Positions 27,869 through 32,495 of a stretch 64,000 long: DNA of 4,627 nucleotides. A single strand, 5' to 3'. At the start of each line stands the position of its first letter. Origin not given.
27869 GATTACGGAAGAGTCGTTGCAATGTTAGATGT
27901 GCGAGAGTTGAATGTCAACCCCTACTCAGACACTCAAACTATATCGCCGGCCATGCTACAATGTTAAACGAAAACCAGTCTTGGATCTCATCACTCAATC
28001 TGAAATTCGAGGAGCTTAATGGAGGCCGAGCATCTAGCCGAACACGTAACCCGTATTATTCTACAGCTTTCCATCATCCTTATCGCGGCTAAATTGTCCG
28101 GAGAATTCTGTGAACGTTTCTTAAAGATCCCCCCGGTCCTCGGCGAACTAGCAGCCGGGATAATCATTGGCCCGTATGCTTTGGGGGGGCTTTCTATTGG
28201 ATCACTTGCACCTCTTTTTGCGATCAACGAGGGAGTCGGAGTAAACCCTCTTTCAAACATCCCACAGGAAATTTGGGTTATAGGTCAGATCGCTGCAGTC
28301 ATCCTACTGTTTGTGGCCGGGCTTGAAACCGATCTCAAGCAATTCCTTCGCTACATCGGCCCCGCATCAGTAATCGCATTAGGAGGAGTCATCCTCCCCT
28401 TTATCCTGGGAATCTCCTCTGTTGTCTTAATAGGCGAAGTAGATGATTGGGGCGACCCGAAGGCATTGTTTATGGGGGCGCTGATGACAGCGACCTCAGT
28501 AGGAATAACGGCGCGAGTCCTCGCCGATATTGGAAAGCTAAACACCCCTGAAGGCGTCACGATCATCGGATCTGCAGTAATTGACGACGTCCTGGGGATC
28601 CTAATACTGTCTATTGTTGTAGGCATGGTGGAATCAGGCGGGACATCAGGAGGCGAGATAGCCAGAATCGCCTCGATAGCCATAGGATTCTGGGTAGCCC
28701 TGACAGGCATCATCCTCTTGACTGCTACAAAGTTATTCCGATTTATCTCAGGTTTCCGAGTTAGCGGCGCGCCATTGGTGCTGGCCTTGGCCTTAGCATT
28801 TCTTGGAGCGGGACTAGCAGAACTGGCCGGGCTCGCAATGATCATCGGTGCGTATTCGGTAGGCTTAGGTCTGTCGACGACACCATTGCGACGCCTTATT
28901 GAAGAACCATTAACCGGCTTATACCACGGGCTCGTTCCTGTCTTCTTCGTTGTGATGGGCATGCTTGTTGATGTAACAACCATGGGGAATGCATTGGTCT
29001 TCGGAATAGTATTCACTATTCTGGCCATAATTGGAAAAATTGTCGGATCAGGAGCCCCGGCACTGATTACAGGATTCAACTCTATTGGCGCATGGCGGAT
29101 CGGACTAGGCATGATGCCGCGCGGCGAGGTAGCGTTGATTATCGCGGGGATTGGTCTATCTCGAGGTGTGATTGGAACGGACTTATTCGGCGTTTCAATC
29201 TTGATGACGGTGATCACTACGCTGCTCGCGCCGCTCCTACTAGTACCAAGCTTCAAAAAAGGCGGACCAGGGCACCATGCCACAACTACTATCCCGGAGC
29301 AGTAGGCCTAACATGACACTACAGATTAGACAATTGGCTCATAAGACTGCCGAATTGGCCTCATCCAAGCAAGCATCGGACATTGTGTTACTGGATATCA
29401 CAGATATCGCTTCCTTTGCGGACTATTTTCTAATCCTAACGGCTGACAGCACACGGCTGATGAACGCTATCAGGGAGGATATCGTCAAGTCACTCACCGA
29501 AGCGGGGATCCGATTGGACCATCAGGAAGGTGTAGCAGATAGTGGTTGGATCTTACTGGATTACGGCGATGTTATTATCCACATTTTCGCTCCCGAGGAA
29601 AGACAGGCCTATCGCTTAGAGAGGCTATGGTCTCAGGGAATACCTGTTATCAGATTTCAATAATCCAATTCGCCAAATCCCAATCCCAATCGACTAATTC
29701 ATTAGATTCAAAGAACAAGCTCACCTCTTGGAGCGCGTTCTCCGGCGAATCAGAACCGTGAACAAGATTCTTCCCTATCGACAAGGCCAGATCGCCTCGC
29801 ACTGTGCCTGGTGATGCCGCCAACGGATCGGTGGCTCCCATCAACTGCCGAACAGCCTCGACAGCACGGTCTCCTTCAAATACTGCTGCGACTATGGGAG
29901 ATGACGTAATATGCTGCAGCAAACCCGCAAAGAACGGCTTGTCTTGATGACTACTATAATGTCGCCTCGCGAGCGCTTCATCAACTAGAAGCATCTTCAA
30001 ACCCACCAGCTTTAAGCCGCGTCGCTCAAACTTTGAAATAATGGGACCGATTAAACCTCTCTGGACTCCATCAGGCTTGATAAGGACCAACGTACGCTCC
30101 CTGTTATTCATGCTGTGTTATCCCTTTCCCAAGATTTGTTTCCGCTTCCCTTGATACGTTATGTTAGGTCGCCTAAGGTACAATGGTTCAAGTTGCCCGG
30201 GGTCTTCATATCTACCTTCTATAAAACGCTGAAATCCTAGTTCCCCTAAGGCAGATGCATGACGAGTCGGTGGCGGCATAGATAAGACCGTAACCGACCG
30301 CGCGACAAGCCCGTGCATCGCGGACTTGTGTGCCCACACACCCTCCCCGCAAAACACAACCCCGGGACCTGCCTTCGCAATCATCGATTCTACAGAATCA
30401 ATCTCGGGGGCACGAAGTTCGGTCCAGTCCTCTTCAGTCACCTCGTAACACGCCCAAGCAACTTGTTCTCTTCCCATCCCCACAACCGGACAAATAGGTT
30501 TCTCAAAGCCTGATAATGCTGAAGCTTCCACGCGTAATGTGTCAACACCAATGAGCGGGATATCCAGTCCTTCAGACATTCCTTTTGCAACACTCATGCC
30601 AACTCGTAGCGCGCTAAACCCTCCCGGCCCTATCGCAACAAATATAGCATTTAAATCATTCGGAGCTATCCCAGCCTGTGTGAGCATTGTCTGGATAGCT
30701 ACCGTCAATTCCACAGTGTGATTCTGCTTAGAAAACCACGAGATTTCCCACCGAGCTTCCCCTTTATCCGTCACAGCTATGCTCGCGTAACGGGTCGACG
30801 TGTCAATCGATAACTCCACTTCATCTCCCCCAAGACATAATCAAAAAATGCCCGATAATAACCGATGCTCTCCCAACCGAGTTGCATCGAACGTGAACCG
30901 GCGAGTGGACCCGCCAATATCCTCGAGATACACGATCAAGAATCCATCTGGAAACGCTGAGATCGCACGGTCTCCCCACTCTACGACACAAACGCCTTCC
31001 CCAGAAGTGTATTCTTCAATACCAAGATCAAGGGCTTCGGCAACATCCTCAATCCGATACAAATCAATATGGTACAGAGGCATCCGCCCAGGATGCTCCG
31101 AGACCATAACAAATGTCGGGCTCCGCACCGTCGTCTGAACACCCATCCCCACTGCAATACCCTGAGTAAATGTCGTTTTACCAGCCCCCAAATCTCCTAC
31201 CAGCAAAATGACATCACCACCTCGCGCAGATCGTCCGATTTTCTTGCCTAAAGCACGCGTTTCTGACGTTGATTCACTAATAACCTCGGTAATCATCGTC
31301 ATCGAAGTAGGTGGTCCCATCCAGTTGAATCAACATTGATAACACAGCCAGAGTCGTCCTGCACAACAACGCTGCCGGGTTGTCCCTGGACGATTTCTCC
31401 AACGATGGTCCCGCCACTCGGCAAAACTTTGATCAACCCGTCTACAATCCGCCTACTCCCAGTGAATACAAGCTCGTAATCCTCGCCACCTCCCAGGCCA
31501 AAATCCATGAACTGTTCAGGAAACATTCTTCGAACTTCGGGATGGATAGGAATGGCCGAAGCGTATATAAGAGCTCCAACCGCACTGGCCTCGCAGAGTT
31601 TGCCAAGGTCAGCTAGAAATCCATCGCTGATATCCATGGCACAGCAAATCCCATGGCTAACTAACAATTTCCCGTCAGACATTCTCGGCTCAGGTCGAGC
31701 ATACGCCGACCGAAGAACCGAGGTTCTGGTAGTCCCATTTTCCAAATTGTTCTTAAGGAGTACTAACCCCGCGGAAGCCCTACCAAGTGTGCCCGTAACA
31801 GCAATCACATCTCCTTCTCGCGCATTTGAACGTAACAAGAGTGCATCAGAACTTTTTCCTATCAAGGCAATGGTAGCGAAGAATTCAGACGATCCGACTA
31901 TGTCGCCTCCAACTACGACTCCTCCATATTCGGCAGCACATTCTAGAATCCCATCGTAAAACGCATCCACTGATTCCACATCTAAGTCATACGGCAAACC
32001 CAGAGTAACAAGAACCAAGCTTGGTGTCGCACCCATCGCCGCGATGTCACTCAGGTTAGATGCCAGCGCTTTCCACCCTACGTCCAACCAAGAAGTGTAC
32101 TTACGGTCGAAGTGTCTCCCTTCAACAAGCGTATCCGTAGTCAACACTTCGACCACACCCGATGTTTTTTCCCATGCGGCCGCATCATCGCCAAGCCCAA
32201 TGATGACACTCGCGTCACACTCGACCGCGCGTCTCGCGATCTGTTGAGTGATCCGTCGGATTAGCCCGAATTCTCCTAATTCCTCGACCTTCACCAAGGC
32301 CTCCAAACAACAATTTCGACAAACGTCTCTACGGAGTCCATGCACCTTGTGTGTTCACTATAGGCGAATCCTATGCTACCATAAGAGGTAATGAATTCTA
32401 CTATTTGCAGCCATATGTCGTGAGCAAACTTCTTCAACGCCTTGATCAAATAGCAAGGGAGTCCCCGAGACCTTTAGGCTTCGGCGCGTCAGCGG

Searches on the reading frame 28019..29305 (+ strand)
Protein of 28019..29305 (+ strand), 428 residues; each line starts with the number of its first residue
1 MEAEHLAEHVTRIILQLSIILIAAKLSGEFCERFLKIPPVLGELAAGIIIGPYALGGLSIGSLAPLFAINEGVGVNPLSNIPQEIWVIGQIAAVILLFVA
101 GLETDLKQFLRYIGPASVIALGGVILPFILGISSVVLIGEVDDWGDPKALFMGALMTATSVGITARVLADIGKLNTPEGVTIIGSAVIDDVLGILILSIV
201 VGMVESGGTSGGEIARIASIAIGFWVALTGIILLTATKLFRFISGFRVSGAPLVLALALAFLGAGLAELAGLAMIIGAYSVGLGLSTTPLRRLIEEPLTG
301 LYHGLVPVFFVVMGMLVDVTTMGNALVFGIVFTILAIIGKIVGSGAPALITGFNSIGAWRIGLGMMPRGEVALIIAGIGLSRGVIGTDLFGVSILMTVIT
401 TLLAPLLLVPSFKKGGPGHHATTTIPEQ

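Call 27: search_protein_families(library=pfam, proteins=[window:28019-29305:+], max_evalue=0.00001)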
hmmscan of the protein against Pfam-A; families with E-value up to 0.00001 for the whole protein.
window:28019-29305:+ (428 aa): 1 family
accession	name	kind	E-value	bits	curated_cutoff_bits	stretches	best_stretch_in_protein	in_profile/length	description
PF00999.27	Na_H_Exchanger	-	1.4e-55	189.2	26.2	1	32-413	11-374/375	Sodium/hydrogen exchanger, transmembrane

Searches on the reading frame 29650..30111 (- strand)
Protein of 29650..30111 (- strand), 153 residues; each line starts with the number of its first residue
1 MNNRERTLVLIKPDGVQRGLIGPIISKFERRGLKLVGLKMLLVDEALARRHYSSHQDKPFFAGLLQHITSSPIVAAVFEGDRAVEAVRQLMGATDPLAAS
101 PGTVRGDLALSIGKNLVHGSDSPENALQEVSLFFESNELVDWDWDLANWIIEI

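Call 27: search_protein_families(library=pfam, proteins=[window:29650-30111:-], max_evalue=0.00001)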
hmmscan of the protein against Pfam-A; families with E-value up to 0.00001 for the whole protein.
window:29650-30111:- (153 aa): 1 family
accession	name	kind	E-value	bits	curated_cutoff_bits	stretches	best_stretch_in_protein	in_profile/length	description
PF00334.24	NDK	-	5.1e-53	179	27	1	5-138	1-134/135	Nucleoside diphosphate kinase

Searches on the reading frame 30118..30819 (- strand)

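Call 27: search_protein_families(library=pfam, proteins=[window:30118-30819:-], max_evalue=0.00001)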
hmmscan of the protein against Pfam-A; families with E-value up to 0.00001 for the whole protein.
window:30118-30819:- (233 aa): 1 family
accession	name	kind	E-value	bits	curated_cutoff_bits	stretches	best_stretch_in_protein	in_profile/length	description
PF00814.31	TsaD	-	6.8e-26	92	24.8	1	31-150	26-151/264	tRNA N6-adenosine threonylcarbamoyltransferase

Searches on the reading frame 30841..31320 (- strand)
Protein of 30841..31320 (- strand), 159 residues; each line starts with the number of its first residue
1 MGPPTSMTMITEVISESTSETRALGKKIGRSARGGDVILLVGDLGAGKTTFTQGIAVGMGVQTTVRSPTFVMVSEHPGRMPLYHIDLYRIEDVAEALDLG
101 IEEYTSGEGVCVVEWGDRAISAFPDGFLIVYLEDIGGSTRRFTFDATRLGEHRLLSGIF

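Call 27: search_protein_families(library=pfam, proteins=[window:30841-31320:-], max_evalue=0.00001)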
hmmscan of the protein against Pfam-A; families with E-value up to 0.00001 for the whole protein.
window:30841-31320:- (159 aa): 1 family
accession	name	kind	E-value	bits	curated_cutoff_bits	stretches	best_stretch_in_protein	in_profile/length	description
PF02367.23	TsaE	-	4.7e-37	127.2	26.6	1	16-134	2-120/128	Threonylcarbamoyl adenosine biosynthesis protein TsaE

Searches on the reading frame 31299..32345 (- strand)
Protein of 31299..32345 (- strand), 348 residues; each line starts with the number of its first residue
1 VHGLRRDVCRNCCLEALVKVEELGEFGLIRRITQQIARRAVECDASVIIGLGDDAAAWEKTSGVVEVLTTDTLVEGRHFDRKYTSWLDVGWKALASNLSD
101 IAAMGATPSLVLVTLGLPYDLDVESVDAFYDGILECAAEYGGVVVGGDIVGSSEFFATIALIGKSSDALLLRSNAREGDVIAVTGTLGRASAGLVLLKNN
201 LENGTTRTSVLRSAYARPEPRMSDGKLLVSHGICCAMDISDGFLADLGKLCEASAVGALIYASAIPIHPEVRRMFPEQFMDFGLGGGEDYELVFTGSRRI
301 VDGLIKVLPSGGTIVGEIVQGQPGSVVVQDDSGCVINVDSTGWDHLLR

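Call 27: search_protein_families(library=pfam, proteins=[window:31299-32345:-], max_evalue=0.00001)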
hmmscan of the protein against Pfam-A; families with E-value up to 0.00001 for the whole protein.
window:31299-32345:- (348 aa): 2 families
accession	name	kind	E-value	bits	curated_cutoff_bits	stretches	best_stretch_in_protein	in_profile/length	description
PF00586.29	AIRS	-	3.7e-23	82.5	24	1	52-163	1-110/112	AIR synthase related protein, N-terminal domain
PF02769.27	AIRS_C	-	2e-08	35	23.1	1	176-271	1-100/156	AIR synthase related protein, C-terminal domain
